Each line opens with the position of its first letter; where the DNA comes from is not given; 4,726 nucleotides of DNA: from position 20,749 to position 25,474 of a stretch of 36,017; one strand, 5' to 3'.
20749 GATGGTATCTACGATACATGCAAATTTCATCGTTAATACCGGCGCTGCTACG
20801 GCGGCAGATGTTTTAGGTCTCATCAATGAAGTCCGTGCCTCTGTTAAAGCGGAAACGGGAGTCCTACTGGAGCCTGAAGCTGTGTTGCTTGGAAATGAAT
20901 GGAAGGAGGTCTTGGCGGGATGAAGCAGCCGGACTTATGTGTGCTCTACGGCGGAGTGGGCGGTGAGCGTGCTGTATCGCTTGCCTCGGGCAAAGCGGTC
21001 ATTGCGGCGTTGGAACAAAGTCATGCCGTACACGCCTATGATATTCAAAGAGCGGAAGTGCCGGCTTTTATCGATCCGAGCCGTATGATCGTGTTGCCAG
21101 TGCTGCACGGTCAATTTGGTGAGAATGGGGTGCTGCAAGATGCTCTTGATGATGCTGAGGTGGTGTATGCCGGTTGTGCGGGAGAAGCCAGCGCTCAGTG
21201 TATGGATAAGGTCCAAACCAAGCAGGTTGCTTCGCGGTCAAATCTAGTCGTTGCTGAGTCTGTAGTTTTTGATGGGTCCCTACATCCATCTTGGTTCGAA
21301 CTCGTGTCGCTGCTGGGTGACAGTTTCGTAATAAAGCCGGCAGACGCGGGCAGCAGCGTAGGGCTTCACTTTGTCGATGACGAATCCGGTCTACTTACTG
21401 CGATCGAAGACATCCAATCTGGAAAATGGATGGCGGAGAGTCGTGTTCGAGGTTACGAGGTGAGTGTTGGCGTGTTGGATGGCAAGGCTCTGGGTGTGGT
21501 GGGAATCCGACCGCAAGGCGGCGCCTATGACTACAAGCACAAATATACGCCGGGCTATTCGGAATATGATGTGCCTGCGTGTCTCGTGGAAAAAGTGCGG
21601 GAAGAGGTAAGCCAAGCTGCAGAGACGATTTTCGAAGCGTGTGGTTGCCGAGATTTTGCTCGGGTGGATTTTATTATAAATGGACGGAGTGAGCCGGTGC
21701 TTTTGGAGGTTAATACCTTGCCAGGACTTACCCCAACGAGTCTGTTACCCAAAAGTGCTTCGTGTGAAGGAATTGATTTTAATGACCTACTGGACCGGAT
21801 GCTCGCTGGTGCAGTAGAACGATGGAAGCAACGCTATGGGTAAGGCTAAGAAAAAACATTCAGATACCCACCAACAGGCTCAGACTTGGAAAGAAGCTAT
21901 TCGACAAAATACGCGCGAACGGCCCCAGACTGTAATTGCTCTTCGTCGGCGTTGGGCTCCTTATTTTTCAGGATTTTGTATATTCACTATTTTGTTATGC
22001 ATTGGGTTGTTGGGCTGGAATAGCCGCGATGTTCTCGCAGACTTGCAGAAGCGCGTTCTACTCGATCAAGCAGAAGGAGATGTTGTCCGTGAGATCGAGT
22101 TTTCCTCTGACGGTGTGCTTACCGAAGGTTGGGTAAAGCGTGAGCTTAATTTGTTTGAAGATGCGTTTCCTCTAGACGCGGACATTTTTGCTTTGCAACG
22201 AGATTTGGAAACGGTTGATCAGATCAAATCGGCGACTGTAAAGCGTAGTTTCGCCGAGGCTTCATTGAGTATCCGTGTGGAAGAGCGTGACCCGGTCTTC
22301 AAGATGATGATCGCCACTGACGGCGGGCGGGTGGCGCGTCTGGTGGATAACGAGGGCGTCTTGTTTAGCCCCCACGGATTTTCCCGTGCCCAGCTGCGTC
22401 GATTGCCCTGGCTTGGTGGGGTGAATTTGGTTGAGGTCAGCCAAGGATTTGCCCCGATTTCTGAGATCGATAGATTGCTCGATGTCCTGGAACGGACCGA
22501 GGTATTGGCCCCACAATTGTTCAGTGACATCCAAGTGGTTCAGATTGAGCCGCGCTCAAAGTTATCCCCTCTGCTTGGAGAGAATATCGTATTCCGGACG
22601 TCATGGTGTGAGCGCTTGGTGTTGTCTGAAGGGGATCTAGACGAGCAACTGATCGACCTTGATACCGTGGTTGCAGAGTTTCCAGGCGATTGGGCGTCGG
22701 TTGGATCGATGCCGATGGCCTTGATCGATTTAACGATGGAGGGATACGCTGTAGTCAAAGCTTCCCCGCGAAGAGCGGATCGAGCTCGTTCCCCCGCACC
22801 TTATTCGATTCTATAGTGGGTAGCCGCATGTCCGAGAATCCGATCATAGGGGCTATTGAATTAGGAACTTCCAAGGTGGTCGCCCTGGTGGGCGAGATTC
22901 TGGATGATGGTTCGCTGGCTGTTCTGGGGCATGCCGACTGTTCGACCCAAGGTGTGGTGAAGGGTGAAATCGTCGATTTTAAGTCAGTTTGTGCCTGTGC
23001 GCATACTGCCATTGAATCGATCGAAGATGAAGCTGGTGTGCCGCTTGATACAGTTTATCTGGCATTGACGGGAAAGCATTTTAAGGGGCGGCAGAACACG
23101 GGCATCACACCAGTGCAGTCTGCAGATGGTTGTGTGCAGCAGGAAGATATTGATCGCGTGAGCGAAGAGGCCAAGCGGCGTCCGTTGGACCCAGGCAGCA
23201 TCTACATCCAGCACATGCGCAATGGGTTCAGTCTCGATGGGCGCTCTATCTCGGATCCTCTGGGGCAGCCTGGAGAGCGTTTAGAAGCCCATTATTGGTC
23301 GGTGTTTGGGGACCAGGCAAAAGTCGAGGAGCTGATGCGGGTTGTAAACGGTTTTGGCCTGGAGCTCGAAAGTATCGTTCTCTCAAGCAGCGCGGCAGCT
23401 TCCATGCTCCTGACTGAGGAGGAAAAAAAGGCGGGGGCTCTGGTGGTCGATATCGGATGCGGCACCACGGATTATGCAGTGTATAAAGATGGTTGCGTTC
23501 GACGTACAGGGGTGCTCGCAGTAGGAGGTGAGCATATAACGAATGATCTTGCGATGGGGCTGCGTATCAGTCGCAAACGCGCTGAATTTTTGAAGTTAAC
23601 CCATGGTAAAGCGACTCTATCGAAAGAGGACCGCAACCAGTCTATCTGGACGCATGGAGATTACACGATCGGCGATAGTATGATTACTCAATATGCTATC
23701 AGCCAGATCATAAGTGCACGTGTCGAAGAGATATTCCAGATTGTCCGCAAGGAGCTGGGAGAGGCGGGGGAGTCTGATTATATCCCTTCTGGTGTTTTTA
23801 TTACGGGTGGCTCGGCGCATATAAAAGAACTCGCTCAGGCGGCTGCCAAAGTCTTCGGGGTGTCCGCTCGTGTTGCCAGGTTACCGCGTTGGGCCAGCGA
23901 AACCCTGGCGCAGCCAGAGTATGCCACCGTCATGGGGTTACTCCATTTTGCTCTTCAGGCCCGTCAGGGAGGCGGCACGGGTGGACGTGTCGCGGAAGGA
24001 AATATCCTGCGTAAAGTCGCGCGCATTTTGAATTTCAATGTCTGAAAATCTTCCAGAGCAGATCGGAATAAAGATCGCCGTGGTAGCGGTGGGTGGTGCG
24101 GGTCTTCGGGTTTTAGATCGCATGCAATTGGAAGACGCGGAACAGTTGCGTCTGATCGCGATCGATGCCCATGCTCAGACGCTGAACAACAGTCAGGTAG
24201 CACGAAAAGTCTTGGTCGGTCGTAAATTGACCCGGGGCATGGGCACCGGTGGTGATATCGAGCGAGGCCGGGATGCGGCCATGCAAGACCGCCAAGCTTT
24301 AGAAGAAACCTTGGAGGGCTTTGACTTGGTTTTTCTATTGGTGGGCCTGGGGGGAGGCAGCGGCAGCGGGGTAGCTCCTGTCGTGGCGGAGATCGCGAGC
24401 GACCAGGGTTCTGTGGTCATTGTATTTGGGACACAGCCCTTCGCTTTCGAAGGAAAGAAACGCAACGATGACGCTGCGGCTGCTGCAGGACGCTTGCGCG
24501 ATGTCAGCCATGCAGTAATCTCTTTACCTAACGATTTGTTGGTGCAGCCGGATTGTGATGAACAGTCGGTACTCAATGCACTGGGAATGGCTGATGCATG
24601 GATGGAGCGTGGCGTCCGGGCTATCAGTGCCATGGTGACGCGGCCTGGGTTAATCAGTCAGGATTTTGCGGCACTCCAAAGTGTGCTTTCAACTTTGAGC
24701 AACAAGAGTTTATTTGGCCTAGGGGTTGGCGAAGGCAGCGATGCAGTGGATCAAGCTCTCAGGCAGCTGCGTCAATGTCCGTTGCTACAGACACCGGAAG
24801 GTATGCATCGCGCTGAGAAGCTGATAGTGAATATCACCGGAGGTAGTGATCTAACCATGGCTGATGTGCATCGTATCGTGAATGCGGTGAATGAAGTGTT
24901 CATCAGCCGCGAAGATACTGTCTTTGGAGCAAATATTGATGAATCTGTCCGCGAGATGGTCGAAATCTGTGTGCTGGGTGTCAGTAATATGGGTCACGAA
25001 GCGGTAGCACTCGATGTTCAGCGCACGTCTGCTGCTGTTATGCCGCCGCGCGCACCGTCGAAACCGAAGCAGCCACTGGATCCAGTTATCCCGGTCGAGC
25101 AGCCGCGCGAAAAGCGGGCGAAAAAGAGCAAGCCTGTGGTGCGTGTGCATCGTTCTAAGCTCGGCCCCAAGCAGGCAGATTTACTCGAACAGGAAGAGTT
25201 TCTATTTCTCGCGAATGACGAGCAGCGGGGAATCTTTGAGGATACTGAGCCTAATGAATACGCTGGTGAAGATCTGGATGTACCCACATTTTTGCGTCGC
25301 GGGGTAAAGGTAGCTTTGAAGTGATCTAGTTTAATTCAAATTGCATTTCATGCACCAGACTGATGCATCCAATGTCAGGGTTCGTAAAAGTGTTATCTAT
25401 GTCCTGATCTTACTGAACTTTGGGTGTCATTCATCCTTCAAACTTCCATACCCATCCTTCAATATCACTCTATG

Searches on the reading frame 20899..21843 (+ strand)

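Call 64: search_protein_families(library=pfam, proteins=[window:20899-21843:+], max_evalue=0.001)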
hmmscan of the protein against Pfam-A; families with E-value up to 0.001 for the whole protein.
window:20899-21843:+ (314 aa): 6 families
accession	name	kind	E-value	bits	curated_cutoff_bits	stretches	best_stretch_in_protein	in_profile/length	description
PF07478.18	Dala_Dala_lig_C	-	5.7e-39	134.2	24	1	142-302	38-203/204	D-ala D-ala ligase C-terminus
PF01820.27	Dala_Dala_lig_N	-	2.3e-14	54.4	34.6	2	64-93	92-121/121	D-ala D-ala ligase N-terminus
PF02655.19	ATP-grasp_3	-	3.2e-08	34.3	23.2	1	139-273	30-155/160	ATP-grasp domain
PF13535.11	ATP-grasp_4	-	6.7e-05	23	27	0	142-192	4-70/160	ATP-grasp domain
PF14397.11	ATPgrasp_ST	-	0.00014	21.6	31.4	0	256-281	237-262/278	Sugar-transfer associated ATP-grasp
PF03133.20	TTL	-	0.00043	20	20.1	1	236-281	220-265/292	Tubulin-tyrosine ligase family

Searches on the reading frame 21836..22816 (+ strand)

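Call 64: search_protein_families(library=pfam, proteins=[window:21836-22816:+], max_evalue=0.001)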
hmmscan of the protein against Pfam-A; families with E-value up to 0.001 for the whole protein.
window:21836-22816:+ (326 aa): 1 family
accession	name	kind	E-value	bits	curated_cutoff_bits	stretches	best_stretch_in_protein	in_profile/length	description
PF08478.15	POTRA_1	-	0.00021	22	23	1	84-151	3-69/69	POTRA domain, FtsQ-type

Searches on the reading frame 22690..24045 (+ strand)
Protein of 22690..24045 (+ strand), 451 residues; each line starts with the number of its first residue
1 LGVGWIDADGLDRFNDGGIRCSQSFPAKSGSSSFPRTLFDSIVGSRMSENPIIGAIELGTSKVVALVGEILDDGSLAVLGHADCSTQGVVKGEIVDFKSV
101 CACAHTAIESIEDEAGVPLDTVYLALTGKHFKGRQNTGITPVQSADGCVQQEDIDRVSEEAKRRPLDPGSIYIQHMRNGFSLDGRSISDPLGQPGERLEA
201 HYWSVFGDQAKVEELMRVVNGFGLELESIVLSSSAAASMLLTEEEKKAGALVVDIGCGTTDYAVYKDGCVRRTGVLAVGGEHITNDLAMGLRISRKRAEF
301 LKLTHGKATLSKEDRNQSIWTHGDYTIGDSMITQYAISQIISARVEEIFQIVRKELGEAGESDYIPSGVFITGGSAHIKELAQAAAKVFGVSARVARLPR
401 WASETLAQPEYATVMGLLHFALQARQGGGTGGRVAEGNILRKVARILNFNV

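Call 64: search_protein_families(library=pfam, proteins=[window:22690-24045:+], max_evalue=0.001)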
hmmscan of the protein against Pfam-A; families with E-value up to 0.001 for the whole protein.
window:22690-24045:+ (451 aa): 4 families
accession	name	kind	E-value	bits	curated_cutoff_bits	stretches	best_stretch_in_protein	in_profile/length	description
PF14450.12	FtsA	-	3.2e-26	92.6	31.8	1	252-416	2-127/127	Cell division protein FtsA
PF02491.25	SHS2_FTSA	-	1.5e-13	51.3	25.4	1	128-202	1-75/79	SHS2 domain inserted in FTSA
PF06723.19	MreB_Mbl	-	1.1e-12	47.9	27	1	245-399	142-307/327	MreB/Mbl protein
PF06277.17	EutA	-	2e-09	37.3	27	1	218-378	115-267/475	Ethanolamine utilisation protein EutA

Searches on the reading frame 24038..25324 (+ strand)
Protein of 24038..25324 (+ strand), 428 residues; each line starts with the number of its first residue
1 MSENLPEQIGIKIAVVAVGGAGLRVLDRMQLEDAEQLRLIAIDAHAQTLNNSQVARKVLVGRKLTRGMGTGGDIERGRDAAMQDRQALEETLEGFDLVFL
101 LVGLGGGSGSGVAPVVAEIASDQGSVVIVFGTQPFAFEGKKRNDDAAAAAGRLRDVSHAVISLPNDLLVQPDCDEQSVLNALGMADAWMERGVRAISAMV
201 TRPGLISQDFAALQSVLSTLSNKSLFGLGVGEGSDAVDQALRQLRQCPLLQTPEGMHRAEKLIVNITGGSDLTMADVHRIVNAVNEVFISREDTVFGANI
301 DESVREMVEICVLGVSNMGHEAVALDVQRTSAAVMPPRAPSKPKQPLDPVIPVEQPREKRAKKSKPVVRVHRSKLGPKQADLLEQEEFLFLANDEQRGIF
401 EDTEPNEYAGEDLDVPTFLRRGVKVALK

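Call 64: search_protein_families(library=pfam, proteins=[window:24038-25324:+], max_evalue=0.001)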
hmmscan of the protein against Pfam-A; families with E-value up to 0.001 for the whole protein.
window:24038-25324:+ (428 aa): 2 families
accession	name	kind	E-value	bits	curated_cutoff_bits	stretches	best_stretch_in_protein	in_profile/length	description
PF00091.31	Tubulin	-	1.8e-31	110.3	33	1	12-169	1-186/190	Tubulin/FtsZ family, GTPase domain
PF12327.13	FtsZ_C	-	1.1e-12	48.5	27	1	225-313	4-90/95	FtsZ family, C-terminal domain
